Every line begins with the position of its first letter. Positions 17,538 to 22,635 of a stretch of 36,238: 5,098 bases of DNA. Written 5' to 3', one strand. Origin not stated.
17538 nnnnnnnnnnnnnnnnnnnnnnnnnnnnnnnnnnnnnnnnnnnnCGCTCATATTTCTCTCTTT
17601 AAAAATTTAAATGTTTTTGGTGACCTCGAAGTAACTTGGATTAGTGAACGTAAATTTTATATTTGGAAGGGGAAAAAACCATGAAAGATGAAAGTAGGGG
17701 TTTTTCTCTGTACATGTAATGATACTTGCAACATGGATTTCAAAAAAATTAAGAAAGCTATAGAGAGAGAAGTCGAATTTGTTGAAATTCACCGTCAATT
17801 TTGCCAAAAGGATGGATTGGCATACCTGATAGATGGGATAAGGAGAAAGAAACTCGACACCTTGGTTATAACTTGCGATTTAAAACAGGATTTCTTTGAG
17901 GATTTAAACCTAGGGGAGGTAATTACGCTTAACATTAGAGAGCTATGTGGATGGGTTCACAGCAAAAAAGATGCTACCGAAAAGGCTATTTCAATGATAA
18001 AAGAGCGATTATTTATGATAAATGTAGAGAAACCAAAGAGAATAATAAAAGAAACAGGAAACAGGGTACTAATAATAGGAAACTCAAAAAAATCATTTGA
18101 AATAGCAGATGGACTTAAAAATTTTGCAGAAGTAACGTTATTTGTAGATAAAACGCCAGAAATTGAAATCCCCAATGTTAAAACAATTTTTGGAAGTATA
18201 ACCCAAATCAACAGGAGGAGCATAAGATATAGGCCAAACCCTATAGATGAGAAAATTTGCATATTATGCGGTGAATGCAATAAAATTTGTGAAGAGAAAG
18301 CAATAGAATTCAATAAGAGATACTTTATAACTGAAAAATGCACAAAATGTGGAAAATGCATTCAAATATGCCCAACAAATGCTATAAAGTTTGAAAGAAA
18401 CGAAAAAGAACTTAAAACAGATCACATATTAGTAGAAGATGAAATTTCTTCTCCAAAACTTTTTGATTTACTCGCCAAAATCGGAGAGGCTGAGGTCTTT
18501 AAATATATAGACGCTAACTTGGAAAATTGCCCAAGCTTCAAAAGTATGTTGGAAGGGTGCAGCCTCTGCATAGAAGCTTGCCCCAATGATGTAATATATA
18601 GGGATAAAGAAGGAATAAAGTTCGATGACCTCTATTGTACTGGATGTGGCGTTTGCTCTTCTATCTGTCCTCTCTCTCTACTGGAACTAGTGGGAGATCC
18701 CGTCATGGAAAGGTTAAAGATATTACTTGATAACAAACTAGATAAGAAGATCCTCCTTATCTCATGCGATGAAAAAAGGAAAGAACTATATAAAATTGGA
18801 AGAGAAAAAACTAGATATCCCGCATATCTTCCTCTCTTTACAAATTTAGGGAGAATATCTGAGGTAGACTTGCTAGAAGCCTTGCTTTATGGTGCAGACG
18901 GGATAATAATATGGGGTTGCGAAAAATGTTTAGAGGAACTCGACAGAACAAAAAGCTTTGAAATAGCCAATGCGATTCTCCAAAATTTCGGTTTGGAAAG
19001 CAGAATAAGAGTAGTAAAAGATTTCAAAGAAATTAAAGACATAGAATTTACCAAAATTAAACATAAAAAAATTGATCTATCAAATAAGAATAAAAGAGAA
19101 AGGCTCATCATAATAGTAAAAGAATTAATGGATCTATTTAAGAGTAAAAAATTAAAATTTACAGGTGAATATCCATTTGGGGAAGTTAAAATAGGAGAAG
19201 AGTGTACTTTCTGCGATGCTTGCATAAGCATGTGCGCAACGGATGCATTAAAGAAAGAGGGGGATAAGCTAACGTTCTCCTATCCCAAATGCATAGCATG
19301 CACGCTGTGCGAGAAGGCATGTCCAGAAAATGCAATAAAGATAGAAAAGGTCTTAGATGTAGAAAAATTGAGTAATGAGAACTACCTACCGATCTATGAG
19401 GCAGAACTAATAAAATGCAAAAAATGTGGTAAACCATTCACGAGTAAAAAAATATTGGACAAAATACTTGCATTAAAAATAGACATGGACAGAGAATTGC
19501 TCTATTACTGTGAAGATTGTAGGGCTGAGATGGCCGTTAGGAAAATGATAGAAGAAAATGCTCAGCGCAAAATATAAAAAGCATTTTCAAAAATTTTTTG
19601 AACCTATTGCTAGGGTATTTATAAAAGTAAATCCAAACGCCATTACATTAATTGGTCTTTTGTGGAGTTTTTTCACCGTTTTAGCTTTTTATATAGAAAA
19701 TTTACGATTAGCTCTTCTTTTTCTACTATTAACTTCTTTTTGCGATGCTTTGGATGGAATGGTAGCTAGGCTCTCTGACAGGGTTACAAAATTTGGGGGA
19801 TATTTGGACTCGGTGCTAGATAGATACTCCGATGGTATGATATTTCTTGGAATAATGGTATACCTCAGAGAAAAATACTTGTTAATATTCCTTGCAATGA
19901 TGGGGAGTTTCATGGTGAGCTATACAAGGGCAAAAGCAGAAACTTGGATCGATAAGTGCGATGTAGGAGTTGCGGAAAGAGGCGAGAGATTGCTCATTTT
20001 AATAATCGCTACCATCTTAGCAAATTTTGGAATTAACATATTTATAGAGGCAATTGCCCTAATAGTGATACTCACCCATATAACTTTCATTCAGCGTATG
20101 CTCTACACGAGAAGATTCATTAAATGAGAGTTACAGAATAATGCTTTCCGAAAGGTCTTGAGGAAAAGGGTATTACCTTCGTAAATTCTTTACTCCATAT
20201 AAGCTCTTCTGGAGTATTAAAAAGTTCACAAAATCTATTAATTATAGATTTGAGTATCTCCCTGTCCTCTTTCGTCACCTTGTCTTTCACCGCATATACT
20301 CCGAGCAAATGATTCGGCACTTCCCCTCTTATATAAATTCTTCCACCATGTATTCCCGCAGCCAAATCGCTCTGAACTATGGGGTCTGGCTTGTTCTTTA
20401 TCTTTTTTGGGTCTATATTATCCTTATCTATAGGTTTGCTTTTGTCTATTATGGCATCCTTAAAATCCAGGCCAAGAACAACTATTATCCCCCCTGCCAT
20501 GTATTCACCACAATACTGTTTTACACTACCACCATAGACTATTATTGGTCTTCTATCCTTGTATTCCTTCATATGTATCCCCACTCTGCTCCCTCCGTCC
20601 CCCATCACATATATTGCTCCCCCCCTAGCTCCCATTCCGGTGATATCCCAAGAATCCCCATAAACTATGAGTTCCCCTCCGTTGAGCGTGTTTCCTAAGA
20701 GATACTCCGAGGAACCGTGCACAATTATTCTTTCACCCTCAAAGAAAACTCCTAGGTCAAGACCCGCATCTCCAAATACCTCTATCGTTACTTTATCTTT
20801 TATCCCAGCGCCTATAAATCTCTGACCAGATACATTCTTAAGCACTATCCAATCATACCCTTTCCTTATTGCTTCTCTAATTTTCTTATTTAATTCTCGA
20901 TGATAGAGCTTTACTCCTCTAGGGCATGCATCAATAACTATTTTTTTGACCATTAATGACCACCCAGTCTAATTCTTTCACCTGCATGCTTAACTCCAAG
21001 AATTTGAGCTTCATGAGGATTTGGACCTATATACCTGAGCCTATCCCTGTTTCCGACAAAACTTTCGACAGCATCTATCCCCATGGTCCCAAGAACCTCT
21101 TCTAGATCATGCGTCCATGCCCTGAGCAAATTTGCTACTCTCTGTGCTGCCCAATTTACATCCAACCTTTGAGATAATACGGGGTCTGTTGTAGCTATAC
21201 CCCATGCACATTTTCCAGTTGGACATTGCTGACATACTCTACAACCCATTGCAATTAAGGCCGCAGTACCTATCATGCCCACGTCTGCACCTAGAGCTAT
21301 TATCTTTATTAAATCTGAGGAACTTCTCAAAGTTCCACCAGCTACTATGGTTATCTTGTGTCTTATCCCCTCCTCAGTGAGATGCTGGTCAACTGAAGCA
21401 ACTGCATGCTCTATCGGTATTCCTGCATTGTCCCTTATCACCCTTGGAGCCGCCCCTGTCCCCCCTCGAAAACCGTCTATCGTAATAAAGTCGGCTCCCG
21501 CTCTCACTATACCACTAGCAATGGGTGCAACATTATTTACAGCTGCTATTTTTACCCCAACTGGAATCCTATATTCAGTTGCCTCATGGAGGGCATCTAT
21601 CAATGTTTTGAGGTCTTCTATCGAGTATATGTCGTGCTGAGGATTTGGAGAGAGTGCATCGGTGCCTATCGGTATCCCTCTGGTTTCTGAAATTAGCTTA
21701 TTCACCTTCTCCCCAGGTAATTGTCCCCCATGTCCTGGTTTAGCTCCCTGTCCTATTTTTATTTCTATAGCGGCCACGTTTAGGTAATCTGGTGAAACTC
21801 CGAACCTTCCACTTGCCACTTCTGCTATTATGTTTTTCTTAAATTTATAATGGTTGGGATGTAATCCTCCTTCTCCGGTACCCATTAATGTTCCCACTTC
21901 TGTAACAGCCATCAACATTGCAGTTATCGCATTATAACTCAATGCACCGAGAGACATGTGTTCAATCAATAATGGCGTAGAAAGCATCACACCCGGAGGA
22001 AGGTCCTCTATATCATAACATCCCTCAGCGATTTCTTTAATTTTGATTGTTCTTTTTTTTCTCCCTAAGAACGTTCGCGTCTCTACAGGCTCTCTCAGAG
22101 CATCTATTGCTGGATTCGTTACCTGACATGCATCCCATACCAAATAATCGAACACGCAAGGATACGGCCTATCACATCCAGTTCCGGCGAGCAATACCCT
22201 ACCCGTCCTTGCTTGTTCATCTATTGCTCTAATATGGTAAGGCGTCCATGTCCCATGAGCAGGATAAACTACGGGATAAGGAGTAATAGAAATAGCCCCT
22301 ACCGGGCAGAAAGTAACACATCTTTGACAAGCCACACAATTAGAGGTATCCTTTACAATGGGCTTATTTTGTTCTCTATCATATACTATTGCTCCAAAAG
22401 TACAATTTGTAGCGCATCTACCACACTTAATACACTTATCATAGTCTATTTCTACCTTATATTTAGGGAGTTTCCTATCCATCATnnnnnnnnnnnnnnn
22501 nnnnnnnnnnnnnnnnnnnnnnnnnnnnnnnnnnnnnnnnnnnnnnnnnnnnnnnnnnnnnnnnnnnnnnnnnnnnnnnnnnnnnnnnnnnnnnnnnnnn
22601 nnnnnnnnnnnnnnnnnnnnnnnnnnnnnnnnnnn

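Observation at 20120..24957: HdrB-HdrC reversed-order fusion protein co-transcribed with a three-gene split GOGAT that lacks a GltD-type subunit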

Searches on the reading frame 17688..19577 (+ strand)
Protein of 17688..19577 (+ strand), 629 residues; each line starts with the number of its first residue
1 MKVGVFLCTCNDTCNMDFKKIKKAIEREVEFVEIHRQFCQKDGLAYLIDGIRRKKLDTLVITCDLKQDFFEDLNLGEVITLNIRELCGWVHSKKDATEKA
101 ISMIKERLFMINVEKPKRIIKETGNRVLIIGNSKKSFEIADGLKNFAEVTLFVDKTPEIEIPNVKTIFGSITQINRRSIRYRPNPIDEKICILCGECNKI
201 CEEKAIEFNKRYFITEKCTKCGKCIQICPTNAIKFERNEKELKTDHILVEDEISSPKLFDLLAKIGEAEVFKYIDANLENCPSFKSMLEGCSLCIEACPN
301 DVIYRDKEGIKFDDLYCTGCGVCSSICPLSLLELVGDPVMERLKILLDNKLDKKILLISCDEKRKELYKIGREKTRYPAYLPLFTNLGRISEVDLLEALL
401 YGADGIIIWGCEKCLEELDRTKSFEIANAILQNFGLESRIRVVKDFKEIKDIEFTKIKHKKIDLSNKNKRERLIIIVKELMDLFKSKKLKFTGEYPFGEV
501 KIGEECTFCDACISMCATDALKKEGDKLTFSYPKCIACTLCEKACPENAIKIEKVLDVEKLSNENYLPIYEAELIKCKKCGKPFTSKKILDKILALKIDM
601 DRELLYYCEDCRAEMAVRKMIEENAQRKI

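Call 3: search_protein_families(library=pfam, proteins=[window:17688-19577:+])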
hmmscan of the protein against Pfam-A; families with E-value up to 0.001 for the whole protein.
window:17688-19577:+ (629 aa): 11 families
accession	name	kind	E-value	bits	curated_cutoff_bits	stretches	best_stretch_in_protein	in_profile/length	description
PF00037.32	Fer4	-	3.3e-22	77.8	21.1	2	212-234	2-24/24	4Fe-4S binding domain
PF12838.12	Fer4_7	-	8.7e-21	74.6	27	4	290-328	4-49/52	4Fe-4S dicluster domain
PF14697.11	Fer4_21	-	1.7e-16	60.6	35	3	186-234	3-58/59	4Fe-4S dicluster domain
PF13484.11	Fer4_16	-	9.7e-15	55.5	30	1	217-300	1-65/66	4Fe-4S double cluster binding domain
PF13187.11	Fer4_9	-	1.7e-14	54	27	3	290-329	4-49/52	4Fe-4S dicluster domain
PF12837.12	Fer4_6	-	2.4e-12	46.6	25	2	215-233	6-24/24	4Fe-4S binding domain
PF13237.11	Fer4_10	-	1.1e-10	41.7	25.5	3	186-229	4-53/53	4Fe-4S dicluster domain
PF25160.1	LdpA_Fe-S-bd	-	5.4e-10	39.3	27.6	1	197-235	9-45/49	LdpA Fe-S cluster-binding domain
PF12797.12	Fer4_2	-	3e-08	33.5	24.5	0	212-230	4-22/22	4Fe-4S binding domain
PF13183.11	Fer4_8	-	4.4e-05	24.4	27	0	316-332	4-20/68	4Fe-4S dicluster domain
PF02662.21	FlpD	-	0.00027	21.4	22.3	1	369-442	16-97/123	Methyl-viologen-reducing hydrogenase, delta subunit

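Call 4: search_protein_families(library=ncbifam, proteins=[window:17688-19577:+])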
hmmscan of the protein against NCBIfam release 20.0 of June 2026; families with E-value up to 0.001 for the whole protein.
window:17688-19577:+ (629 aa): 86 families (the best 25 are shown)
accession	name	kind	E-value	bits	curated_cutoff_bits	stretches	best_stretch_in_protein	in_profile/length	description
NF041891.1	hdrA_Methbact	equivalog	2e-30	105.7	1300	4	2-159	2-168/762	ferredoxin:CoB-CoM heterodisulfide reductase subunit HdrA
NF040770.1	hetero_SS_HdrA2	exception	2.5e-29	102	1100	3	288-413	579-711/777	CoB-CoM heterodisulfide reductase HdrA2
NF038196.1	ferrodoxin_EFR1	subfamily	3.8e-23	82.8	75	2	186-241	181-237/242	EFR1 family ferrodoxin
TIGR02700.1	flavo_MJ0208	hypoth_equivalog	1.1e-21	77.2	251.35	3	180-242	138-202/234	dihydromethanopterin reductase (acceptor)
TIGR01944.1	rnfB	subfamily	3.2e-18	66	68.7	3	186-244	110-171/190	RnfABCDGE type electron transport complex subunit B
TIGR02179.1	PorD_KorD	subfamily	4.8e-18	65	60.05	3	290-335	29-75/78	2-oxoacid:acceptor oxidoreductase, delta subunit, pyruvate/2-ketoisovalerate family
NF042909.1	FMH_DH_FwdF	exception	9.7e-18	64.4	375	2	186-251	222-293/336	tungsten-dependent formylmethanofuran dehydrogenase subunit FwdF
NF045874.1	Vhu_polyferre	exception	1e-17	64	600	2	189-355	30-197/381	F420-non-reducing hydrogenase associated-polyferredoxin VhuB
NF009053.0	PRK12387.1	subfamily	1.1e-17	64.4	204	1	504-627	38-174/180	formate hydrogenlyase complex iron-sulfur subunit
NF041778.1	hetero_SS_HdrA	equivalog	1.6e-17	62.6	1400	2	2-159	7-177/771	ferredoxin:CoB-CoM heterodisulfide reductase subunit HdrA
TIGR04041.1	activase_YjjW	hypoth_equivalog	9.2e-17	61.3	250.2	3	183-232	35-86/276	YjjW family glycine radical enzyme activase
NF043069.1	T4HPD_activ_SAM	equivalog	4.3e-16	59.1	425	3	187-239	49-103/299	trans-4-hydroxy-L-proline dehydratase activase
NF041715.1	arsenate_red_ArrB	equivalog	6.6e-16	58.6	450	2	502-555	53-109/233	arsenate respiratory reductase iron-sulfur subunit ArrB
NF040684.1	PorD_Arch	equivalog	7.2e-16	58.1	120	2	290-333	36-80/85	pyruvate synthase subunit PorD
NF007203.0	PRK09624.1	equivalog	8.8e-16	58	171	1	289-335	54-101/105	pyuvate ferredoxin oxidoreductase subunit delta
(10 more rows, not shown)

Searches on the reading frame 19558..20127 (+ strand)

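Call 3: search_protein_families(library=pfam, proteins=[window:19558-20127:+])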
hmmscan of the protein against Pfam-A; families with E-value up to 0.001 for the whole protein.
window:19558-20127:+ (189 aa): 1 family
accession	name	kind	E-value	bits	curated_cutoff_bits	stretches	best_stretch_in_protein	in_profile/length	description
PF01066.26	CDP-OH_P_transf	-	1.7e-15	58.1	22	1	25-169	3-148/152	CDP-alcohol phosphatidyltransferase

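Call 4: search_protein_families(library=ncbifam, proteins=[window:19558-20127:+])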
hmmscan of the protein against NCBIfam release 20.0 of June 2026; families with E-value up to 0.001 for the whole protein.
window:19558-20127:+ (189 aa): 11 families
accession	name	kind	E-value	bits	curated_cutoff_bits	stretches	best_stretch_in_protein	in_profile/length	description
NF040950.1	archin_ph_syn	equivalog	3.8e-55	186.7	180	1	5-185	3-188/191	archaetidylinositol phosphate synthase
NF045883.1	PIPSynth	equivalog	1.1e-36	126.4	170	1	7-186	4-194/197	phosphatidylinositol phosphate synthase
NF052561.1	PIPSynBT1523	equivalog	6.7e-26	91.4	350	1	7-155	6-171/232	hypothetical protein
NF041135.1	IPPtranDIPPsyn_Thcocales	equivalog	3.9e-20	72.2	580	1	22-175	248-407/419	bifunctional L-myo-inositol-1-phosphate cytidylyltransferase/CDP-L-myo-inositol myo-inositolphosphotransferase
TIGR00473.1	pssA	equivalog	3.8e-08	33.6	107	1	37-120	8-91/153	CDP-diacylglycerol--serine O-phosphatidyltransferase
NF038087.1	arch_ser_synth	exception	7.6e-07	29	240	1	26-105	7-87/216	archaetidylserine synthase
TIGR04217.1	archae_ser_T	exception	1.1e-06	28.6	200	1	26-114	10-96/221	archaetidylserine synthase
NF038086.1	anchor_synt_A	exception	4.9e-06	26.5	200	1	39-93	23-75/222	protein sorting system archaetidylserine synthase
NF008090.0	PRK10832.1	equivalog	7.1e-06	26.2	304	1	26-121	6-100/182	CDP-diacylglycerol--glycerol-3-phosphate 3-phosphatidyltransferase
NF053678.1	ClpnSynClsA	equivalog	1.6e-05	25.2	240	1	26-91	6-72/180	cardiolipin synthase ClsA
TIGR00560.1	pgsA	equivalog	0.00013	22.5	109.1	1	26-183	4-172/183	CDP-diacylglycerol--glycerol-3-phosphate 3-phosphatidyltransferase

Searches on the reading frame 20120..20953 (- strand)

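Call 3: search_protein_families(library=pfam, proteins=[window:20120-20953:-])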
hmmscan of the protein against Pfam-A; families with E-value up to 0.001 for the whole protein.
window:20120-20953:- (277 aa): 1 family
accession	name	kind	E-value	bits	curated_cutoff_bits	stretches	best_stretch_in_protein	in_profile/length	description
PF01493.24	GXGXG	-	8.6e-25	87.8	32.5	1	20-211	5-165/190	GXGXG motif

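Call 4: search_protein_families(library=ncbifam, proteins=[window:20120-20953:-])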
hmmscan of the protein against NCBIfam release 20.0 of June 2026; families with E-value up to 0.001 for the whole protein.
window:20120-20953:- (277 aa): 2 families
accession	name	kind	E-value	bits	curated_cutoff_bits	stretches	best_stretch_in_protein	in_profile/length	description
TIGR03122.1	one_C_dehyd_C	equivalog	1.1e-12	47.7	130.65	1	44-161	71-189/260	formylmethanofuran dehydrogenase subunit C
NF042910.1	FMH_DH_FwdC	exception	1.1e-10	41.1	340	1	36-161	63-190/271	tungsten-dependent formylmethanofuran dehydrogenase subunit FwdC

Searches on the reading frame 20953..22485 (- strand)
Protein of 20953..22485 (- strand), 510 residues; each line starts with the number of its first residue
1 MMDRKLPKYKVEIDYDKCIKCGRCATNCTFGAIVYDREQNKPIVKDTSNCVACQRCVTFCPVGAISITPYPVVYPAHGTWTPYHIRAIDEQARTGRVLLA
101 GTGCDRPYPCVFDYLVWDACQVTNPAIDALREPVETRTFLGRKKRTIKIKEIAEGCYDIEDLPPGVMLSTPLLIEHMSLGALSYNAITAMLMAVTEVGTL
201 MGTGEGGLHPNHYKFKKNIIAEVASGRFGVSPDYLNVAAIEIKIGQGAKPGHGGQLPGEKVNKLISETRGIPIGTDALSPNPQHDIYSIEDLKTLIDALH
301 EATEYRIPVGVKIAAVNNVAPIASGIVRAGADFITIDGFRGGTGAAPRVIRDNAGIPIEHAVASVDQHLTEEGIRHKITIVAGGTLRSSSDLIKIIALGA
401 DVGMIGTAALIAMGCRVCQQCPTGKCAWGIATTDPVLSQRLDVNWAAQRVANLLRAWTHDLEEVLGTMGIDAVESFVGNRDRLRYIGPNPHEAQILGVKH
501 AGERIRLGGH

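Call 3: search_protein_families(library=pfam, proteins=[window:20953-22485:-])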
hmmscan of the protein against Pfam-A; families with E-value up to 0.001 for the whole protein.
window:20953-22485:- (510 aa): 13 families
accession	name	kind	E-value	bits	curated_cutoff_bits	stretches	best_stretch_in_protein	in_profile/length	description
PF01645.23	Glu_synthase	-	2.8e-126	422.1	20.4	1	109-470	4-368/369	Conserved region in glutamate synthase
PF04898.20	Glu_syn_central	-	1e-14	55.1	22.8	2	348-478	159-267/277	Glutamate synthase central domain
PF00037.32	Fer4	-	1.2e-10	41.2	21.1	2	11-33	1-23/24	4Fe-4S binding domain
PF14697.11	Fer4_21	-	3.6e-10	40.2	35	1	12-66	2-58/59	4Fe-4S dicluster domain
PF12837.12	Fer4_6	-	3.5e-09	36.6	25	1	10-33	1-24/24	4Fe-4S binding domain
PF13237.11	Fer4_10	-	5.2e-09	36.3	25.5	2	10-61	1-53/53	4Fe-4S dicluster domain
PF12838.12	Fer4_7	-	1.1e-08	35.9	27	1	17-64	1-52/52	4Fe-4S dicluster domain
PF13187.11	Fer4_9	-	6.5e-08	32.9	27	1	17-65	1-52/52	4Fe-4S dicluster domain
PF12797.12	Fer4_2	-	2.3e-07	30.8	24.5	1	10-29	2-21/22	4Fe-4S binding domain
PF13484.11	Fer4_16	-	4.3e-06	27.9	30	0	49-68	1-20/66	4Fe-4S double cluster binding domain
PF00478.31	IMPDH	-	2.7e-05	23.8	25.6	1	322-407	158-237/345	IMP dehydrogenase / GMP reductase domain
PF01070.24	FMN_dh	-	0.00044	19.8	24.9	0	372-414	268-310/350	FMN-dependent dehydrogenase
PF13183.11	Fer4_8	-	0.0006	20.7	27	0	16-63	3-67/68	4Fe-4S dicluster domain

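Call 4: search_protein_families(library=ncbifam, proteins=[window:20953-22485:-])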
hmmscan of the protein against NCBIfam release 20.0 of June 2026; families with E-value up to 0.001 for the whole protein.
window:20953-22485:- (510 aa): 47 families (the best 25 are shown)
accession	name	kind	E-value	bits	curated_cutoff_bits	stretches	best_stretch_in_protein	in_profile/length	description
NF008730.0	PRK11750.1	equivalog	2.1e-78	263.9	1047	1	175-494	864-1183/1490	glutamate synthase large subunit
NF038196.1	ferrodoxin_EFR1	subfamily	8.7e-10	39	75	1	10-67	179-231/242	EFR1 family ferrodoxin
NF006183.0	PRK08318.1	equivalog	2.5e-09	36.4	335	1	9-81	335-411/422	NAD-dependent dihydropyrimidine dehydrogenase subunit PreA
NF040864.1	HgcB_ferredoxin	equivalog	1.9e-08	34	99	1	11-69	9-65/93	mercury methylation ferredoxin HgcB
TIGR01944.1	rnfB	subfamily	2.5e-08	33.7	68.7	1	10-71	107-166/190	RnfABCDGE type electron transport complex subunit B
TIGR04105.1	FeFe_hydrog_B1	subfamily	8.1e-08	31.4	450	1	9-35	181-207/462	monomeric [FeFe] hydrogenase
NF042909.1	FMH_DH_FwdF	exception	1.2e-07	31.2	375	1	10-67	219-276/336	tungsten-dependent formylmethanofuran dehydrogenase subunit FwdF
NF058577.1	FdxA_fam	equivalog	1.6e-07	31.4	65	1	16-64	7-52/52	4Fe-4S ferredoxin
TIGR02512.1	FeFe_hydrog_A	subfamily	1.6e-07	30.6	405.95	1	11-66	2-68/375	[FeFe] hydrogenase, group A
NF043039.1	HgcAB_like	equivalog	2.3e-07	30.7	285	1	8-66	292-350/350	HgcAB-like fusion protein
NF006221.0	PRK08348.1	subfamily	3e-07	30.2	124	1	10-68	38-95/136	NADH-plastoquinone oxidoreductase subunit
NF043069.1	T4HPD_activ_SAM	equivalog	4e-07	29.7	425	1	9-65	44-97/299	trans-4-hydroxy-L-proline dehydratase activase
TIGR04395.1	cutC_activ_rSAM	equivalog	4.3e-07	29.5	360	1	8-68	46-106/309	choline TMA-lyase-activating enzyme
NF045874.1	Vhu_polyferre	exception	5.7e-07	28.6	600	1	10-67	190-245/381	F420-non-reducing hydrogenase associated-polyferredoxin VhuB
NF040770.1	hetero_SS_HdrA2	exception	5.9e-07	28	1100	1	9-68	570-626/777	CoB-CoM heterodisulfide reductase HdrA2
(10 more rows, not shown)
